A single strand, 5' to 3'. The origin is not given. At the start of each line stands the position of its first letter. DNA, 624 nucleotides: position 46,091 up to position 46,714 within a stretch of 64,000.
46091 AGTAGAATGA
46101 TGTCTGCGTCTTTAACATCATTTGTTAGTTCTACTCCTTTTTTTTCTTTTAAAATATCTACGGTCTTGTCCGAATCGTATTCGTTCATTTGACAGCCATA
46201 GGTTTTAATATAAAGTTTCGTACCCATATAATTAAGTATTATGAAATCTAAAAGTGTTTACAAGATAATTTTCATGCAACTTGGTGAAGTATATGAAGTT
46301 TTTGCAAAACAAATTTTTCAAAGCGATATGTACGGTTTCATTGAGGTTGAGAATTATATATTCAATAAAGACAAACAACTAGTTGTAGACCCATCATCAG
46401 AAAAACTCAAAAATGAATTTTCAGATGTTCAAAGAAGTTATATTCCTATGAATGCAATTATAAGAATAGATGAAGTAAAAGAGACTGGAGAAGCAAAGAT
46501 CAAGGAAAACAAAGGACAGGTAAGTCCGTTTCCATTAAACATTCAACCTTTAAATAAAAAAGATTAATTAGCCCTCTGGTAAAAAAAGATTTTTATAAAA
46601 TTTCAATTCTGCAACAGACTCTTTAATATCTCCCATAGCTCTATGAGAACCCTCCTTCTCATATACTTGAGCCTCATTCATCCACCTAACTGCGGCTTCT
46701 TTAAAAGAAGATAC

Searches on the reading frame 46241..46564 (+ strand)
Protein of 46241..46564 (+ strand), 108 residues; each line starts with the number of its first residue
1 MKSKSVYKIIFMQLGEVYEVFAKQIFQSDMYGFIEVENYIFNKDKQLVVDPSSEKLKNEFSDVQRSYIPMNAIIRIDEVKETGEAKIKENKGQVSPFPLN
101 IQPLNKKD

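Call 58: find_encoding_contigs(protein=window:46241-46564:+, flank=10000, max_places=8)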
Protein window:46241-46564:+ (108 aa): 24 contigs read that carry it; 8 places shown.
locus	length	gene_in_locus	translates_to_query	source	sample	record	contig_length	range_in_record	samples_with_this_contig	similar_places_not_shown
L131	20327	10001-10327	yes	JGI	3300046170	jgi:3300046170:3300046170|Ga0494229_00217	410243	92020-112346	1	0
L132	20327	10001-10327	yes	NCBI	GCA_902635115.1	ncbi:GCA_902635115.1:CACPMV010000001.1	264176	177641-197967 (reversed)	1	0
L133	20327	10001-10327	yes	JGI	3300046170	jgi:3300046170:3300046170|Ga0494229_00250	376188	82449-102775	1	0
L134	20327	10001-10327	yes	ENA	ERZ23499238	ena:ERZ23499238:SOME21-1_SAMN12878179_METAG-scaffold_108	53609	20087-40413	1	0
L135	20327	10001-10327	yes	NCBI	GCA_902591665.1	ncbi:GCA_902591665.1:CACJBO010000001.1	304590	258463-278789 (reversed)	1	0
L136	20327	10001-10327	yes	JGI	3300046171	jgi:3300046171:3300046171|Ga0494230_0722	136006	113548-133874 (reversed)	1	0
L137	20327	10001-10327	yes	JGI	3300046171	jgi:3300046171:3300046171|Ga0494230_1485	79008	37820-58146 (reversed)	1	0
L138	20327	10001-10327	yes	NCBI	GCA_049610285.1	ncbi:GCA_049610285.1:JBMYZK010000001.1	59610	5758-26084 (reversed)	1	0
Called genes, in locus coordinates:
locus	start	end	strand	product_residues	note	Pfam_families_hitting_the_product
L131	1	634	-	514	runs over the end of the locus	PF00291:PALP, PF00585:Thr_dehydrat_C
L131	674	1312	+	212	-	PF06026:Rib_5-P_isom_A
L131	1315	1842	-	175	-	PF00255:GSHPx, PF08534:Redoxin (weak)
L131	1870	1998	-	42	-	-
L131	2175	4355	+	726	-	PF00378:ECH_1, PF16113:ECH_2, PF02737:3HCDH_N, PF00725:3HCDH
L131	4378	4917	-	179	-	PF03734:YkuD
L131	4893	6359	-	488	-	PF20154:LNT_N, PF00795:CN_hydrolase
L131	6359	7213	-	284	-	PF00571:CBS (weak), PF03471:CorC_HlyC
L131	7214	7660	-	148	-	PF02130:YbeY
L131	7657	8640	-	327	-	PF02562:PhoH, PF13245:AAA_19 (faint)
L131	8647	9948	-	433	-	PF00919:UPF0004, PF04055:Radical_SAM, PF01938:TRAM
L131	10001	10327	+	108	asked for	PF08850:DUF1820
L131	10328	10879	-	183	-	PF00929:RNase_T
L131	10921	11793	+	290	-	PF03193:RsgA_GTPase, PF02421:FeoB_N (faint), PF01926:MMR_HSR1 (weak)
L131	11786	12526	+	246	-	PF01209:Ubie_methyltran, PF13489:Methyltransf_23, PF13847:Methyltransf_31, PF08241:Methyltransf_11, PF08242:Methyltransf_12, PF13649:Methyltransf_25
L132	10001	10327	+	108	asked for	PF08850:DUF1820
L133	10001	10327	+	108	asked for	PF08850:DUF1820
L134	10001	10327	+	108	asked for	PF08850:DUF1820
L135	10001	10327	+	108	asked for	PF08850:DUF1820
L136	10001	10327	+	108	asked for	PF08850:DUF1820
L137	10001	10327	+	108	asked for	PF08850:DUF1820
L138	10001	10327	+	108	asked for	PF08850:DUF1820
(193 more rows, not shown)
